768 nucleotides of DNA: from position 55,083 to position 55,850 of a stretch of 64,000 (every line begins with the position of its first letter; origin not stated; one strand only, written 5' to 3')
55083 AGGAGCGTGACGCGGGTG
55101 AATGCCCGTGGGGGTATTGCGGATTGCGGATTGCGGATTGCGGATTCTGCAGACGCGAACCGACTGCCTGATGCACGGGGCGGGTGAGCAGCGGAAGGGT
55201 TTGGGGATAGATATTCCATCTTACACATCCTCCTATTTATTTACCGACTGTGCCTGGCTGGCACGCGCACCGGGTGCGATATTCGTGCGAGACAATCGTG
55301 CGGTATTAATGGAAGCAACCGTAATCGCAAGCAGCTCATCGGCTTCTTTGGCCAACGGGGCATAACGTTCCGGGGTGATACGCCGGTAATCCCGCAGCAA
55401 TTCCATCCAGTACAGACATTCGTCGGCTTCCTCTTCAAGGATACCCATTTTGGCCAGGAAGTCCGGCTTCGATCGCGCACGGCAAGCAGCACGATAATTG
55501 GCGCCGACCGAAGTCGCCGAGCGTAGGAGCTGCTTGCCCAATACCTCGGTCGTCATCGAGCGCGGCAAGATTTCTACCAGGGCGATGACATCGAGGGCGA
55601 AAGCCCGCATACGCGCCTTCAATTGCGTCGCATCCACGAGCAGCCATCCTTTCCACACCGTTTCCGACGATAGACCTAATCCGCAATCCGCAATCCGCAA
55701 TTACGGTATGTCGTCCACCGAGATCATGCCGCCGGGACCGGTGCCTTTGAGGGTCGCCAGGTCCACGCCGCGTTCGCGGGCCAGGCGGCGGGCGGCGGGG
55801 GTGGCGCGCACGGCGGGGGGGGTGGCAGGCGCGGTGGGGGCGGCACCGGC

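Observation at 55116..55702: IVS-like cassette: a four-helix-bundle gene bracketed by complementary heptamer arrays, between a truncated E2 gene and an M48 peptidase gene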

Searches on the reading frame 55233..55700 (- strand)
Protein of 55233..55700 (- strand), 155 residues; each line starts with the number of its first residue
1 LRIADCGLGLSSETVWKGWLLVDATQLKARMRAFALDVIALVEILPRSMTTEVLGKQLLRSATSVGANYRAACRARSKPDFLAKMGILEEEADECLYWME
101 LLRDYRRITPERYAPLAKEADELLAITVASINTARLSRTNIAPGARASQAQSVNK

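Call 6: search_protein_families(library=pfam, proteins=[window:55233-55700:-], max_evalue=0.01)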
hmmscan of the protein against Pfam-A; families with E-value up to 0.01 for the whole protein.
window:55233-55700:- (155 aa): 1 family
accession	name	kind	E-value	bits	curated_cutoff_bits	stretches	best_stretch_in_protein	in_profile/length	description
PF05635.17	23S_rRNA_IVP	-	8.1e-18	65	33.8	1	30-126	8-103/106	23S rRNA-intervening sequence protein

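Call 7: search_protein_families(library=ncbifam, proteins=[window:55233-55700:-], max_evalue=0.01)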
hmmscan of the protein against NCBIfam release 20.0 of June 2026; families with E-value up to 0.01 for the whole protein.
window:55233-55700:- (155 aa): 1 family
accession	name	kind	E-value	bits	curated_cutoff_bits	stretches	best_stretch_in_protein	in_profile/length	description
TIGR02436.1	TIGR02436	subfamily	2.9e-23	82.2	24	1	30-134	4-108/109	four helix bundle protein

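Call 11: find_homologous_proteins(query=window:55236-55637:-)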
Query seq(134 aa) (134 aa): 7989 proteins with E <= 0.001 among 8000 candidates; the best 120 are listed.
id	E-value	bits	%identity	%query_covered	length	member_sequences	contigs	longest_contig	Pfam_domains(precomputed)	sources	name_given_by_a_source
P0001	7.0e-78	277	100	100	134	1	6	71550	PF05635.18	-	-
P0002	5.0e-41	158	68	85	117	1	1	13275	PF05635.18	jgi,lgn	jgi:four helix bundle protein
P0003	1.2e-40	157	69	85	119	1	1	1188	PF05635.18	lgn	-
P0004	1.4e-40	156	68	85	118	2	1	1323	PF05635.18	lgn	-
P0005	1.6e-40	156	68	87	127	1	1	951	PF05635.18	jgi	jgi:four helix bundle protein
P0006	2.0e-40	156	69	84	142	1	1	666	PF05635.18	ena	-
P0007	3.2e-40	155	65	89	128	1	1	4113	PF05635.18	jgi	jgi:four helix bundle protein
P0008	3.2e-40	155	66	87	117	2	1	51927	PF05635.18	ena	-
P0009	1.1e-39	153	68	87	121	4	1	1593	PF05635.18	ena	-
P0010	1.3e-39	153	68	85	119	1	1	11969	PF05635.18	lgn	-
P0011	1.5e-39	153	67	87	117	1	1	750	PF05635.18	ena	-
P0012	1.9e-39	153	70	84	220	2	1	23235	PF05635.18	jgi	-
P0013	2.8e-39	152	65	85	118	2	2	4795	PF05635.18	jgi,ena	jgi:four helix bundle protein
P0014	3.3e-39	152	67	85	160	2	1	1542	PF05635.18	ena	-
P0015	4.4e-39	151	68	87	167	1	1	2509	PF05635.18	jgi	jgi:four helix bundle protein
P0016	5.3e-39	151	67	84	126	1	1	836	PF05635.18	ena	-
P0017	5.9e-39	151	67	85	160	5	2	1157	PF05635.18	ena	-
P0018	6.2e-39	151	60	96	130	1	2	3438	PF05635.18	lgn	-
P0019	6.9e-39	151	62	85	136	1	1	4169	PF05635.18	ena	-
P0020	7.4e-39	151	66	85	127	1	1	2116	PF05635.18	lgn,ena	-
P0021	8.2e-39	151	67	87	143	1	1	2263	PF05635.18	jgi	jgi:four helix bundle protein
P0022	8.8e-39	151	67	85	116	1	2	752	PF05635.18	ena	-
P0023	1.1e-38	150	68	84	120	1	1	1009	PF05635.18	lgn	-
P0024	1.2e-38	150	70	81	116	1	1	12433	PF05635.18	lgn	-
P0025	1.3e-38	150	66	85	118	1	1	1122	PF05635.18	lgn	-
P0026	1.4e-38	150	59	97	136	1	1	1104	PF05635.18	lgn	-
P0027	1.5e-38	150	64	87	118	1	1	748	PF05635.18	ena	-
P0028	1.7e-38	150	63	89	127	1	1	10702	PF05635.18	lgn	-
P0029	2.0e-38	149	65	85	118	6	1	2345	PF05635.18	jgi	jgi:four helix bundle protein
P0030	2.1e-38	149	67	87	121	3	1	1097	PF05635.18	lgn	-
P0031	2.3e-38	149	65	85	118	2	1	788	PF05635.18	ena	-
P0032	2.5e-38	149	70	81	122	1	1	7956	PF05635.18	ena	-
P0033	2.7e-38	149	70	81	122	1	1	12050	PF05635.18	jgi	-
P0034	3.0e-38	149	68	85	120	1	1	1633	PF05635.18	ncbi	-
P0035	3.5e-38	149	65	83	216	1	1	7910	PF05635.18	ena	-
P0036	3.6e-38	149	66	85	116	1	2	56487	PF05635.18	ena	-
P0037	4.0e-38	148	64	88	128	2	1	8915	PF05635.18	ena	-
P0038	4.6e-38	148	66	85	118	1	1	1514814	PF05635.18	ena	-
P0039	4.7e-38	148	66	85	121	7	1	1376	PF05635.18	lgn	-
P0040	5.4e-38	148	66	85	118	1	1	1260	PF05635.18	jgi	jgi:four helix bundle protein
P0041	5.5e-38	148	66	85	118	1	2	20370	PF05635.18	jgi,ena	-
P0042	5.8e-38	148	63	87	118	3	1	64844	PF05635.18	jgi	-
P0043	6.0e-38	148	64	85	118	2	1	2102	PF05635.18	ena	-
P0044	6.2e-38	148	64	85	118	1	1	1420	PF05635.18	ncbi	-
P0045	6.5e-38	148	65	87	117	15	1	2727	PF05635.18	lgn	-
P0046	7.7e-38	147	67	85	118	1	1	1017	PF05635.18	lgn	-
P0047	8.6e-38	147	68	82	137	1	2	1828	PF05635.18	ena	-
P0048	8.6e-38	147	63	85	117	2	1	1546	PF05635.18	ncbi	-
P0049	9.0e-38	147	65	87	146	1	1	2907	PF05635.18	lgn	-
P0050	9.2e-38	147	67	85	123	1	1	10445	PF05635.18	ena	-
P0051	1.0e-37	147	62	85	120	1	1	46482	PF05635.18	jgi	-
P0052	1.1e-37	147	66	83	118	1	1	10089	PF05635.18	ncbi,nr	ncbi:MAG: four helix bundle protein [Nitrospirae bacterium]|nr:four helix bundle protein [Nitrospiro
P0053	1.2e-37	147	69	81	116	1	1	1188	PF05635.18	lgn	-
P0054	1.2e-37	147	64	89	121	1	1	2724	PF05635.18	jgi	-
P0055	1.3e-37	147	65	87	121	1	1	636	PF05635.18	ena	-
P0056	1.4e-37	147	69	81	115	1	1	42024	PF05635.18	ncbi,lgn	-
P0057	1.4e-37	147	64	87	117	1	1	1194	PF05635.18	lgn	-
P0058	1.4e-37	147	64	85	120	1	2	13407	PF05635.18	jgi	jgi:four helix bundle protein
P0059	1.5e-37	147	64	84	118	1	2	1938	PF05635.18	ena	-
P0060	1.5e-37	147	64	85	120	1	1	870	PF05635.18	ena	-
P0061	1.7e-37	146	64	84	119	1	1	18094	PF05635.18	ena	-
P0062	1.8e-37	146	67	81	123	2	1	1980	PF05635.18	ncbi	-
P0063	2.0e-37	146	66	85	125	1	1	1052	PF05635.18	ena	-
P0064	2.1e-37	146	64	85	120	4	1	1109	PF05635.18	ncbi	-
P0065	2.1e-37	146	64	85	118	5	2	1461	PF05635.18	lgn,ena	-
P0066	2.4e-37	146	65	85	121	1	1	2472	PF05635.18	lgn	-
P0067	2.5e-37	146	62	89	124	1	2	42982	PF05635.18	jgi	jgi:four helix bundle protein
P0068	2.6e-37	146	63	84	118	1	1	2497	PF05635.18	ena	-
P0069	2.7e-37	146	65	85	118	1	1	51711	PF05635.18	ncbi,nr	ncbi:MAG: four helix bundle protein [bacterium]|nr:four helix bundle protein [bacterium]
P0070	2.8e-37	146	61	89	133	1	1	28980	PF05635.18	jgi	jgi:four helix bundle protein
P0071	2.9e-37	146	64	85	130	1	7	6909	PF05635.18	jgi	jgi:four helix bundle protein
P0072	2.9e-37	146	64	85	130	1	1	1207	PF05635.18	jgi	jgi:four helix bundle protein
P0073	3.0e-37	146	64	87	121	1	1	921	PF05635.18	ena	-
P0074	3.0e-37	146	62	85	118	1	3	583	PF05635.18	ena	-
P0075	3.1e-37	146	66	85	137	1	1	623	PF05635.18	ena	-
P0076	3.2e-37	145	67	85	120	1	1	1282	PF05635.18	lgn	-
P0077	3.3e-37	145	63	85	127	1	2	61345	PF05635.18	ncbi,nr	ncbi:four helix bundle protein [bacterium]|nr:four helix bundle protein [bacterium]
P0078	3.3e-37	145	62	87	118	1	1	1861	PF05635.18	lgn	-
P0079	3.3e-37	145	64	85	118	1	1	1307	PF05635.18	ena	-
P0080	3.4e-37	145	64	87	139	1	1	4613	PF05635.18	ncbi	-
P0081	3.5e-37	145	64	85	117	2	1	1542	PF05635.18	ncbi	-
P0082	3.6e-37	145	61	87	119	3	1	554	PF05635.18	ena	-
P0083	3.9e-37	145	60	94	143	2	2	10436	PF05635.18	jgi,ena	-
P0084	4.2e-37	145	66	81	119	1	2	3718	PF05635.18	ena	-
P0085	4.6e-37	145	64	85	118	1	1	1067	PF05635.18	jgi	jgi:four helix bundle protein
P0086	4.6e-37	145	64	85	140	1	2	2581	PF05635.18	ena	-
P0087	4.6e-37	145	61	93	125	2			PF05635.18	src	-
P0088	4.6e-37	145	64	85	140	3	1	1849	PF05635.18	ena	-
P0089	4.8e-37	145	63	87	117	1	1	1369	PF05635.18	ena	-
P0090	4.9e-37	145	62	87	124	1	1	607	PF05635.18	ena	-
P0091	5.0e-37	145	66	87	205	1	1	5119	PF05635.18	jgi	jgi:four helix bundle protein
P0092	5.3e-37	145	67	83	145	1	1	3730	PF05635.18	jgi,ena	-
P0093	5.4e-37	145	59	96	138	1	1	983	PF05635.18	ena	-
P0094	5.7e-37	145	62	87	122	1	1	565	PF05635.18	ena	-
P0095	6.0e-37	145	63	85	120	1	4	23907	PF05635.18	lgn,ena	-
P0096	6.1e-37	145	62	87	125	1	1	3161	PF05635.18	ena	-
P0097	6.2e-37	145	67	83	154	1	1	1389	PF05635.18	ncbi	-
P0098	6.4e-37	144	64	89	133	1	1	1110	PF05635.18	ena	-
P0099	6.6e-37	144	63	85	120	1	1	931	PF05635.18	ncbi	-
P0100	6.6e-37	144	62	85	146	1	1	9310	PF05635.18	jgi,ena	-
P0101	6.6e-37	144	64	87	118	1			PF05635.18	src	-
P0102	6.9e-37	144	65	85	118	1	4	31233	PF05635.18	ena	-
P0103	7.2e-37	144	64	85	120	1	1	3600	PF05635.18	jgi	-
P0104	7.4e-37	144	65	85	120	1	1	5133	PF05635.18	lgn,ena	-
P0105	7.4e-37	144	63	85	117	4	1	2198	PF05635.18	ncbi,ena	-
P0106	7.4e-37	144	64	85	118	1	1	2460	PF05635.18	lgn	-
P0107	7.4e-37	144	63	85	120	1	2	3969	PF05635.18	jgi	-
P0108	7.6e-37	144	62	89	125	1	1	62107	PF05635.18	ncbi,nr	ncbi:MAG: four helix bundle protein [Acidobacteriia bacterium]|nr:four helix bundle protein [Terrigl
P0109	7.7e-37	144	64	87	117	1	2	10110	PF05635.18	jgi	jgi:four helix bundle protein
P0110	7.7e-37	144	65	84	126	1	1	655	PF05635.18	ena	-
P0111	7.9e-37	144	64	85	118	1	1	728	PF05635.18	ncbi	-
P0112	7.9e-37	144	62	87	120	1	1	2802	PF05635.18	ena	-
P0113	8.2e-37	144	61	85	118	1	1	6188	PF05635.18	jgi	jgi:four helix bundle protein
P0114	8.4e-37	144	63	85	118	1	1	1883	PF05635.18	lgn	-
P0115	8.6e-37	144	66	87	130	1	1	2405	PF05635.18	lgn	-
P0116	8.6e-37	144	67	85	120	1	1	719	PF05635.18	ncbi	-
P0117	8.7e-37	144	63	84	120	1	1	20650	PF05635.18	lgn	-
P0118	8.7e-37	144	66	85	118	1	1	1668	PF05635.18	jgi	jgi:four helix bundle protein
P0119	8.8e-37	144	66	85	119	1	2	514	PF05635.18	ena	-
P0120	8.9e-37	144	65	85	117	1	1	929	PF05635.18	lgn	-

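Call 12: find_encoding_contigs(protein=P0001, flank=10000, max_places=10)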
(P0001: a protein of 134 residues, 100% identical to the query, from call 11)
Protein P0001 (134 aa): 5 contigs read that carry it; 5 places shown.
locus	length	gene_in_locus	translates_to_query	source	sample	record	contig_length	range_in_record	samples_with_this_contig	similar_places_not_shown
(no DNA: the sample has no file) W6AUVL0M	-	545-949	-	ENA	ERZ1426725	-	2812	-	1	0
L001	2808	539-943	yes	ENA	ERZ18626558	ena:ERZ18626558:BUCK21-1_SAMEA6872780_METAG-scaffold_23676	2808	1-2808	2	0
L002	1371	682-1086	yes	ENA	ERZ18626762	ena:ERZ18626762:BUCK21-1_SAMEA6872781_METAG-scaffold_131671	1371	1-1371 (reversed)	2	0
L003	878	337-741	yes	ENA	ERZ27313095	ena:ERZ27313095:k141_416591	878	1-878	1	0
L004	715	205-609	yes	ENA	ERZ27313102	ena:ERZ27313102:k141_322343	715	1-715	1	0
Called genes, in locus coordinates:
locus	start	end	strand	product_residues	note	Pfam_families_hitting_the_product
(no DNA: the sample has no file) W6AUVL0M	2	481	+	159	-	?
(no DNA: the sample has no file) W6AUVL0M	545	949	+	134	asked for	PF05635:23S_rRNA_IVP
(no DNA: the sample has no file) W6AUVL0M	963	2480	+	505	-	PF01435:Peptidase_M48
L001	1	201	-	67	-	?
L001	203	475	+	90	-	PF02817:E3_binding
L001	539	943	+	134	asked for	PF05635:23S_rRNA_IVP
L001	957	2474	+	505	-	PF01435:Peptidase_M48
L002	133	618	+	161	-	PF00364:Biotin_lipoyl, PF02817:E3_binding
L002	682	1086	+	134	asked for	PF05635:23S_rRNA_IVP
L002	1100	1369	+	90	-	?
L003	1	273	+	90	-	?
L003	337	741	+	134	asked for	PF05635:23S_rRNA_IVP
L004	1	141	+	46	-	?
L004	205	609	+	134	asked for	PF05635:23S_rRNA_IVP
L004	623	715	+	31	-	?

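Call 26: find_related_loci(query=A2, collection=genome_contigs, flank=3000)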
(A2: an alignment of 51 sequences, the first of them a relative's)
Query A2 (134 aa) in genome_contigs; peptide patterns used: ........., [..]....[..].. (x = any residue, [..] = any of these).
600 stretches matched a pattern (row limit reached: there are more); 530 encode a relative of the query (tblastn E <= 1e-3); the best 80 are kept; 80 distinct loci.
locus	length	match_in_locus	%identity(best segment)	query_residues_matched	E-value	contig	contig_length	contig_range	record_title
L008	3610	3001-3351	68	1-117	3e-47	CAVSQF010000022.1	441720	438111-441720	MAG: uncultured delta proteobacterium isolate MFD01476.bin.1.163 genome assembly, contig: contig_27946, whole genome sho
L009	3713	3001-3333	67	4-114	1e-45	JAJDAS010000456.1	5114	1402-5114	MAG: Nitrospinia bacterium isolate OFTM173 OFTM173_455, whole genome shotgun sequence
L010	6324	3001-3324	66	11-118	3e-44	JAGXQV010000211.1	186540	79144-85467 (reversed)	MAG: Sulfuricella sp. isolate CROMO_A_6 c_000001130594, whole genome shotgun sequence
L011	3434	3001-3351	64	1-117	5e-44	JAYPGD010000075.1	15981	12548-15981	MAG: Verrucomicrobiales bacterium isolate 139578_S179_metabat_bins_sspec.tsv.164_sub NODE_3853_length_15981_cov_4.773452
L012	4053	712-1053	61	1-114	5e-43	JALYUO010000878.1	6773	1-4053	MAG: Chloroflexota bacterium isolate LAG bin19 SD1463-65_k127_1311202, whole genome shotgun sequence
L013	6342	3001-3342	61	1-114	1e-43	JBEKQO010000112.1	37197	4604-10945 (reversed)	MAG: Terriglobia bacterium isolate SPRUCE 48 SPRUCE_48_112, whole genome shotgun sequence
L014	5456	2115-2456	58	1-114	2e-42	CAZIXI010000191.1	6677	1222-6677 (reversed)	MAG TPA_asm: uncultured bacterium isolate SRP077602_co2_311 genome assembly, contig: NODE_17036_length_6677_cov_4.449864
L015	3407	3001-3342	63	1-114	2e-42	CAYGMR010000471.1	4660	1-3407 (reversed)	MAG TPA_asm: uncultured Ardenticatenaceae bacterium isolate ERP116193_co2_401 genome assembly, contig: NODE_42666_length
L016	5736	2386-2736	59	1-117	6e-42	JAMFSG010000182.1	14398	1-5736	MAG: Verrucomicrobia bacterium isolate NGEE_A_bin31 k127_886764, whole genome shotgun sequence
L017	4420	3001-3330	64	5-114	4e-42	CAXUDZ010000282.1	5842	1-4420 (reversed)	MAG TPA_asm: uncultured Abditibacterium sp. isolate public_SRR14722176_metawrap_bin.6 genome assembly, contig: public_SR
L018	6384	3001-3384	56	1-128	5e-42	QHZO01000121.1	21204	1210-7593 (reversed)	MAG: Acidobacteria bacterium isolate gp13 AA73 14_0903_13_30cm_scaffold_1715500_curated, whole genome shotgun sequence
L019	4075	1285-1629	58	6-120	9e-42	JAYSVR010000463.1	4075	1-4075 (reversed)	MAG: Acidobacteriota bacterium isolate GFS_12827 GFS_12827_462, whole genome shotgun sequence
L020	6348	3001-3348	59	1-116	1e-41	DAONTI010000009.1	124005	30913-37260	MAG TPA_asm: Verrucomicrobiota bacterium isolate AMR_MDS_4256 NODE_93_length_124005_cov_27.701702, whole genome shotgun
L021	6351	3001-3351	56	1-117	2e-41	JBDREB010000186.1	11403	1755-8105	MAG: Planctomycetota bacterium isolate MEGAHIT-group-1.291 k141_6389326, whole genome shotgun sequence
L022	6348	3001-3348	59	1-116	2e-41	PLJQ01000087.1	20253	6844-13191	MAG: Limisphaerales bacterium isolate palsa_1396 73.20110800_P1M.49_contig_9724, whole genome shotgun sequence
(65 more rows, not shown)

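Call 45: search_solved_structures(query=P0001, max_evalue=0.01, show_alignments=3)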
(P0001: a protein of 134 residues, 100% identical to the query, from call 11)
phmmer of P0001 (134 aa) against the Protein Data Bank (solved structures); distinct sequences matched with E-value up to 0.01: 1.
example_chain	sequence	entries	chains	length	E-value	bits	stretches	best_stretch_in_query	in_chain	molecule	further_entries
2rld_A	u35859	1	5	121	8.4e-17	65.1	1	6-114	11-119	Uncharacterized protein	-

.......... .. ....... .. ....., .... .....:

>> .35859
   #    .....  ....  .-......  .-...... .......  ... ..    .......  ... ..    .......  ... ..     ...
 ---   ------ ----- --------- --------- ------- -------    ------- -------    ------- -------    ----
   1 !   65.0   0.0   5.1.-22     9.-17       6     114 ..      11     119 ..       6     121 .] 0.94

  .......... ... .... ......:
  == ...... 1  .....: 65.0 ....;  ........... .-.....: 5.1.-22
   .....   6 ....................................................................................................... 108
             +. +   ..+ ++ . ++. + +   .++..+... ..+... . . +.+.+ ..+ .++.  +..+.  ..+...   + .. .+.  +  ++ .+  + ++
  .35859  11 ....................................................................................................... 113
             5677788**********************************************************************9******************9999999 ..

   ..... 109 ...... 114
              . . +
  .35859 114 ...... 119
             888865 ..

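Call 46: search_solved_structures(query=A2, max_evalue=10, show_alignments=5)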
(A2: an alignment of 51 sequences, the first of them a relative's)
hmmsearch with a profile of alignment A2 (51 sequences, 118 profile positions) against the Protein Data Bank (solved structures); distinct sequences matched with E-value up to 10: 4.
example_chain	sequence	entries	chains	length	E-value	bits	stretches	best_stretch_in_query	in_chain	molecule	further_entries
2rld_A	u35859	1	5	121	7.6e-27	97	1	1-115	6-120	Uncharacterized protein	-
1v64_A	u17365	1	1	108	0.89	12.8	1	5-36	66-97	Nucleolar transcription factor 1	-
7by1_A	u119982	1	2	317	0.91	12.8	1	19-44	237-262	Histone acetyltransferase KAT2A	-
10dw_A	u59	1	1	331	0.95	12.8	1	19-44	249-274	Histone acetyltransferase KAT2A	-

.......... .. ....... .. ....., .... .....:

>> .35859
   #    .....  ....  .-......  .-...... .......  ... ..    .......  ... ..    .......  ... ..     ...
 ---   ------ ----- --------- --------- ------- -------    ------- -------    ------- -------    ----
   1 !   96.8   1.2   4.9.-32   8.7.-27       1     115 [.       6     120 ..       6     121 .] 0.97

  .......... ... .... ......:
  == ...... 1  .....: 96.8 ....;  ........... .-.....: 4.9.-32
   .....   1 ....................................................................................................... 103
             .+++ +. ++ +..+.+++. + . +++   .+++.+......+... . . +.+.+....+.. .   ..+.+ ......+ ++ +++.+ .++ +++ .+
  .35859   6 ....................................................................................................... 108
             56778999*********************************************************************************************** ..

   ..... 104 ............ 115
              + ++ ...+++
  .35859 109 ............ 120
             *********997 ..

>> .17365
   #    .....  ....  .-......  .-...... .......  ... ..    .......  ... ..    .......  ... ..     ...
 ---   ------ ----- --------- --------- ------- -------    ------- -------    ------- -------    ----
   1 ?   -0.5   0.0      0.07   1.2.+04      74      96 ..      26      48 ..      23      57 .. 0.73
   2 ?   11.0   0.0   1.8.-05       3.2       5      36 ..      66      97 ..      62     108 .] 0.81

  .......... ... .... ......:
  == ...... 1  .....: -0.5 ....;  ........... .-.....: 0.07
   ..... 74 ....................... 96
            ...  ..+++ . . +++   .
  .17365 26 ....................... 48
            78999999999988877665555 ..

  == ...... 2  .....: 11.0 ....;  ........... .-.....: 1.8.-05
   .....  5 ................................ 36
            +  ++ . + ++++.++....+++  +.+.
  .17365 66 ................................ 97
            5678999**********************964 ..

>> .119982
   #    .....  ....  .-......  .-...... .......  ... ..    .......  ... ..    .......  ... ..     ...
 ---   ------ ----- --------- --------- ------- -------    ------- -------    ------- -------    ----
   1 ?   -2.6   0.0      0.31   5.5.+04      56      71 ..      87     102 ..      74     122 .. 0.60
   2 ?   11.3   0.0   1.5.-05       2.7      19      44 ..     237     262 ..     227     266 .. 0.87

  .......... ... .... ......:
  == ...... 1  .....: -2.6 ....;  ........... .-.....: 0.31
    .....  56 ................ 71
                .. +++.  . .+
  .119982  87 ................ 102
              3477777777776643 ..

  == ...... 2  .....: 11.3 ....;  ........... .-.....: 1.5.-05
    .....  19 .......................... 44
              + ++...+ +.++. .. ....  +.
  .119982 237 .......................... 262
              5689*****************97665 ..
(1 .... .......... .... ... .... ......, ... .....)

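Call 70: find_related_loci(query=A2, collection=viral_contigs, flank=1500)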
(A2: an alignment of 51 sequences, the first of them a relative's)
Query A2 (134 aa) in viral_contigs; peptide patterns used: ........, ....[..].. (x = any residue, [..] = any of these).
516 stretches matched a pattern; 5 encode a relative of the query (tblastn E <= 1e-3); 5 distinct loci.
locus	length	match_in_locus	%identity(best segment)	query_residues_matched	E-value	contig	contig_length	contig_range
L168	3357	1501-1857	50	1-119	4e-37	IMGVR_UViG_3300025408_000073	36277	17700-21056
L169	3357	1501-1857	50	1-119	4e-37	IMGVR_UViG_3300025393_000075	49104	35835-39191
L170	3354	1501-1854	56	1-118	7e-35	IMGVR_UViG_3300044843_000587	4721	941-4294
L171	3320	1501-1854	56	1-118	7e-35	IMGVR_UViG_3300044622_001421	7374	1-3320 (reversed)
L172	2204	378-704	50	1-109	1e-24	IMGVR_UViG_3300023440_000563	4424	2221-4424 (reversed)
